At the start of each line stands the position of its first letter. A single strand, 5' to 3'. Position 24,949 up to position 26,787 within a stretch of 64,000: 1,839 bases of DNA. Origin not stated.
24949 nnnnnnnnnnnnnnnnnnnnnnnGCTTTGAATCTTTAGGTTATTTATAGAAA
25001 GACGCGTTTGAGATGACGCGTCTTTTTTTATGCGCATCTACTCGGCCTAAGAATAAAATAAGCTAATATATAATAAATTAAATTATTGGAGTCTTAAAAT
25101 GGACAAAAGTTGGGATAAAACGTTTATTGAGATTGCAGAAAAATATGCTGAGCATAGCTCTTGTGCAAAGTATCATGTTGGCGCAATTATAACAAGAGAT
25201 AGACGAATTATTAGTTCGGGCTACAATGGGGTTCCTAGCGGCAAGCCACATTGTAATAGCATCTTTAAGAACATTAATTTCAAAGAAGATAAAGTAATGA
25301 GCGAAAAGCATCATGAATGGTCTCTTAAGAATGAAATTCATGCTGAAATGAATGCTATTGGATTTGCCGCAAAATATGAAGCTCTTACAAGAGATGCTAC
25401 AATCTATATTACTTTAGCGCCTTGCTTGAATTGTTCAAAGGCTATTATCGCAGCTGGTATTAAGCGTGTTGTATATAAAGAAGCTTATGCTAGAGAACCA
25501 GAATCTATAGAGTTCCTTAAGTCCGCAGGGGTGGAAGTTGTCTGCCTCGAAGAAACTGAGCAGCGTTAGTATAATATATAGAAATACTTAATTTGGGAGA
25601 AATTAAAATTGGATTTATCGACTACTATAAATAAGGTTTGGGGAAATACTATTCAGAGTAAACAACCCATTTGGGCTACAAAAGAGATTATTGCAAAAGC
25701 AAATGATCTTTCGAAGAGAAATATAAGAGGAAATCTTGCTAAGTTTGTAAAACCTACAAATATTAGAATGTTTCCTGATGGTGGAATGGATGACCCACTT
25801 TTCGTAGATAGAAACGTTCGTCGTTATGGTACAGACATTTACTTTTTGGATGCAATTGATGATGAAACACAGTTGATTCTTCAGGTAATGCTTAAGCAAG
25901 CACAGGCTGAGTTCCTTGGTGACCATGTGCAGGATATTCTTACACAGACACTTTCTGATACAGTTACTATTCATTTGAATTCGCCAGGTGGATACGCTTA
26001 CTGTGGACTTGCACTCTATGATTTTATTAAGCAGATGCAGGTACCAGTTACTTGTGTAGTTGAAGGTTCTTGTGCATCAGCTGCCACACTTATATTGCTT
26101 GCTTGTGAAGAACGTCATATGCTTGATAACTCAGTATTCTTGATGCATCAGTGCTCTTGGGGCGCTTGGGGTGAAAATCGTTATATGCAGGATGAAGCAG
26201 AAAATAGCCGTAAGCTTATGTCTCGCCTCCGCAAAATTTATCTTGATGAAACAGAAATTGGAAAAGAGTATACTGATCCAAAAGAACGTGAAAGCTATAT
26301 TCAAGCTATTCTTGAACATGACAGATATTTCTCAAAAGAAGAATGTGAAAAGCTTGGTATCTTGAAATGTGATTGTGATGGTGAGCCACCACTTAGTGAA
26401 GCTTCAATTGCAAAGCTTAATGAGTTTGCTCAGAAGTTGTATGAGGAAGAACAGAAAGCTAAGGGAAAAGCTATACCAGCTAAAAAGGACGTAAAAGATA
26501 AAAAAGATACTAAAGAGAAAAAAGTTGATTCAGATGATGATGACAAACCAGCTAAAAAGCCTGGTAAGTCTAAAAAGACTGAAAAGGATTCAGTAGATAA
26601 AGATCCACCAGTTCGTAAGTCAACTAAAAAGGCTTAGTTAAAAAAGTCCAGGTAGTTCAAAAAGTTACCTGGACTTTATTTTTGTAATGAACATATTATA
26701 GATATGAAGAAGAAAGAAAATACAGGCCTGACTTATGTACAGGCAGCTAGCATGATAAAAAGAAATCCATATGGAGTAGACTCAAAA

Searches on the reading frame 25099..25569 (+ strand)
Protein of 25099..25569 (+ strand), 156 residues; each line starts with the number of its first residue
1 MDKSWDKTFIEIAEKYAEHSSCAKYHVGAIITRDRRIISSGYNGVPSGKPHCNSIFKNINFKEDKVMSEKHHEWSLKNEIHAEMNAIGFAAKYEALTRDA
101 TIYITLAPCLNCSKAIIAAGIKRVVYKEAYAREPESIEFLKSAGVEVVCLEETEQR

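Call 37: search_protein_families(library=pfam, proteins=[window:25099-25569:+], max_evalue=0.001)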
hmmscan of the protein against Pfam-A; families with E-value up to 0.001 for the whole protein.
window:25099-25569:+ (156 aa): 6 families
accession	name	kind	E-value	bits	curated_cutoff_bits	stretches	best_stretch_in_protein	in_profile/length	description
PF00383.29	dCMP_cyt_deam_1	-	2.2e-25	88.9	25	1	4-126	2-100/102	Cytidine and deoxycytidylate deaminase zinc-binding region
PF14437.12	MafB19-deam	-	9e-18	65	27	1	4-130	2-103/142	MafB19-like deaminase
PF14439.12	Bd3614-deam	-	8.8e-05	22.9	38.5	1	78-133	33-91/113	Bd3614-like deaminase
PF18750.7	SNAD4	-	0.00019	21.9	27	1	63-118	16-73/130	Secreted Novel AID/APOBEC-like Deaminase 4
PF08210.17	APOBEC_N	-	0.00035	21.1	25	0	64-118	28-87/170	APOBEC-like N-terminal domain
PF18774.7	APOBEC4_like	-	0.00088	19.7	26.7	0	70-130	24-87/131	APOBEC4-like -AID/APOBEC-deaminase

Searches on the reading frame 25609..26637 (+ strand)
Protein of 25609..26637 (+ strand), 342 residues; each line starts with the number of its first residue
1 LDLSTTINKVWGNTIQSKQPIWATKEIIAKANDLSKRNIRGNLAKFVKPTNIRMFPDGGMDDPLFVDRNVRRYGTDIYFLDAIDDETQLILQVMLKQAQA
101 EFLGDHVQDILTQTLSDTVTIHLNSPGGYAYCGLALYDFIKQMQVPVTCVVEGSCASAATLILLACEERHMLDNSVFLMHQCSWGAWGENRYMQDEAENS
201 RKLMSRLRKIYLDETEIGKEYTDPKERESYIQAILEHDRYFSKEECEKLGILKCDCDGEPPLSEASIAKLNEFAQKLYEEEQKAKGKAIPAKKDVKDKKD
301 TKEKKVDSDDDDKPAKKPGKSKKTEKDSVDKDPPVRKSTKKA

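Call 9: search_protein_families(library=pfam, proteins=[window:25609-26637:+], max_evalue=0.01)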
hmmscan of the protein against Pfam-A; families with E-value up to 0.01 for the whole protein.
window:25609-26637:+ (342 aa): 2 families
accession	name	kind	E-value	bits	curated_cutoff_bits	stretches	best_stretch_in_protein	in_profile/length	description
PF00574.28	CLP_protease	-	1.8e-19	70.7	20.2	1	112-252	42-175/182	Clp protease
PF25145.1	NfeD1b_N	-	0.0037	17.3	40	1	113-175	28-90/189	NfeD1b, N-terminal domain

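Call 10: search_protein_families(library=phrogs, proteins=[window:25609-26637:+], max_evalue=0.001)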
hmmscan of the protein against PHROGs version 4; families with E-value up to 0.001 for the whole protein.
window:25609-26637:+ (342 aa): 12 families
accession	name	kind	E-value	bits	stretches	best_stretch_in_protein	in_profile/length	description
phrog_94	-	head and packaging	3.1e-33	117.2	1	73-317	79-307/622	head maturation protease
phrog_1827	-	other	4.5e-24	85.9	1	113-229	49-159/202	ATP-dependent protease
phrog_133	-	head and packaging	1.7e-23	84.1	1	117-323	49-241/668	head maturation protease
phrog_1684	-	head and packaging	2e-22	81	1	109-233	65-190/284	head maturation protease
phrog_2976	-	head and packaging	2.4e-21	77.9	1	114-324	48-246/394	head maturation protease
phrog_5410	-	other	5.2e-14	53.2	1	106-213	45-152/323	ATP-dependent protease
phrog_53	-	head and packaging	2.4e-13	51.1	1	108-172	109-182/583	head maturation protease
phrog_3348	-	unknown function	3.8e-13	50.5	1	117-274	68-217/386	-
phrog_23753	-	head and packaging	3e-06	28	1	86-194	16-119/298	head maturation protease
phrog_33547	-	unknown function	8e-06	26.1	1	115-232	28-145/357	-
phrog_13984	-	unknown function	2.1e-05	25.7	1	119-176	63-119/123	-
phrog_26024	-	other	3.2e-05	24.3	1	120-184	66-130/202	protease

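Call 55: search_protein_families(library=ncbifam, proteins=[window:25609-26637:+], max_evalue=0.001)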
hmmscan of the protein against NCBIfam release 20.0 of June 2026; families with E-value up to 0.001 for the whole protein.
window:25609-26637:+ (342 aa): 9 families
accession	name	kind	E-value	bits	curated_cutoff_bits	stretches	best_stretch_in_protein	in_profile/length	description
NF045542.1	Clp_rel_HeadMat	equivalog_domain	9.8e-25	87.4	120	1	77-251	3-161/165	head maturation protease, ClpP-related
NF045540.1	scaf_prot_MCP1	exception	6.5e-23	81.3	475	1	115-317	29-217/652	ClpP-like prohead protease/major capsid protein fusion protein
NF009205.0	PRK12553.1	subfamily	5.7e-17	62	228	1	90-252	41-198/211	ATP-dependent Clp protease proteolytic subunit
NF001368.0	PRK00277.1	subfamily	1.2e-16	61.1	249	1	117-252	63-191/203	ATP-dependent Clp protease proteolytic subunit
NF011090.0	PRK14513.1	equivalog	3.4e-13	49.9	347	1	113-252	54-186/201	ATP-dependent Clp protease proteolytic subunit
NF011089.0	PRK14512.1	equivalog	5.9e-12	45.8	251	1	85-216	27-160/200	ATP-dependent Clp protease proteolytic subunit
TIGR00493.1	clpP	equivalog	4.2e-11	43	308.6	1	116-251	57-185/192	ATP-dependent Clp endopeptidase proteolytic subunit ClpP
NF011091.0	PRK14514.1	equivalog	3.8e-10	39.8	361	1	117-215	85-185/221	ATP-dependent Clp endopeptidase proteolytic subunit ClpP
NF009203.0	PRK12551.1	equivalog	1.2e-08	34.9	359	1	119-251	58-183/196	ATP-dependent Clp protease proteolytic subunit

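Call 56: search_solved_structures(query=window:25609-26637:+, max_evalue=0.001)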
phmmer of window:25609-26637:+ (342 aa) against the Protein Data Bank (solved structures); distinct sequences matched with E-value up to 0.001: 104 (the best 60 are shown).
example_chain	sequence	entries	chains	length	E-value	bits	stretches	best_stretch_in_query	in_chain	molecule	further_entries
9kuf_A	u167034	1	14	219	2.6e-14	56.6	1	117-253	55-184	ATP-dependent Clp protease proteolytic subunit, mitochondrial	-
8ylb_A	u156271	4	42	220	2.6e-14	56.5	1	117-253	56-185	ATP-dependent Clp protease proteolytic subunit, mitochondrial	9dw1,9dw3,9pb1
6bba_A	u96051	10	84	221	2.6e-14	56.5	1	117-253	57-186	ATP-dependent Clp protease proteolytic subunit, mitochondrial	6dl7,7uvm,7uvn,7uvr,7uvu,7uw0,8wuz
7vp9_A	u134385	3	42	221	2.6e-14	56.5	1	117-253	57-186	ATP-dependent Clp protease proteolytic subunit, mitochondrial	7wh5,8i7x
8hgk_A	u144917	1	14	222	2.7e-14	56.5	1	117-253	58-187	ATP-dependent Clp protease proteolytic subunit, mitochondrial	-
8w7c_A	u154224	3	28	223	2.7e-14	56.5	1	117-253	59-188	ATP-dependent Clp protease proteolytic subunit, mitochondrial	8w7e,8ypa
9was_A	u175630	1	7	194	2.7e-14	56.5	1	117-253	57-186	ATP-dependent Clp protease proteolytic subunit, mitochondrial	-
9pn7_A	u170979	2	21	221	2.8e-14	56.5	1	117-253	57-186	ATP-dependent Clp protease proteolytic subunit, mitochondrial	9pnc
1tg6_A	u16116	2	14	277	4.9e-14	55.6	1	117-253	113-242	Putative ATP-dependent Clp protease proteolytic subunit | ATP-dependent Clp protease proteolytic subunit, mitochondrial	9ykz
6h23_A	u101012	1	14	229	5.7e-14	55.4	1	113-253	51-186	ATP-dependent Clp protease proteolytic subunit, mitochondrial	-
9dw0_H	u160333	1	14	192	6.7e-14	55.2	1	117-253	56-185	ATP-dependent Clp protease proteolytic subunit, mitochondrial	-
9dqk_A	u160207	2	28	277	8.9e-14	54.8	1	117-253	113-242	ATP-dependent Clp protease proteolytic subunit, mitochondrial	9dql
4jcr_A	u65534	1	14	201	1.1e-11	47.9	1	78-220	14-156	ATP-dependent Clp protease proteolytic subunit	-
4jcq_A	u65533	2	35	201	1.4e-11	47.6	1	78-219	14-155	ATP-dependent Clp protease proteolytic subunit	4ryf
6sfx_A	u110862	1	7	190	3.2e-11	46.4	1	78-218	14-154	ATP-dependent Clp protease proteolytic subunit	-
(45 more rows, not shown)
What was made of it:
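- The protein has a ClpP-fold domain (PF00574, 1.8e-19, call 9; PDB ClpP chains down to 2.6e-14, call 56).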
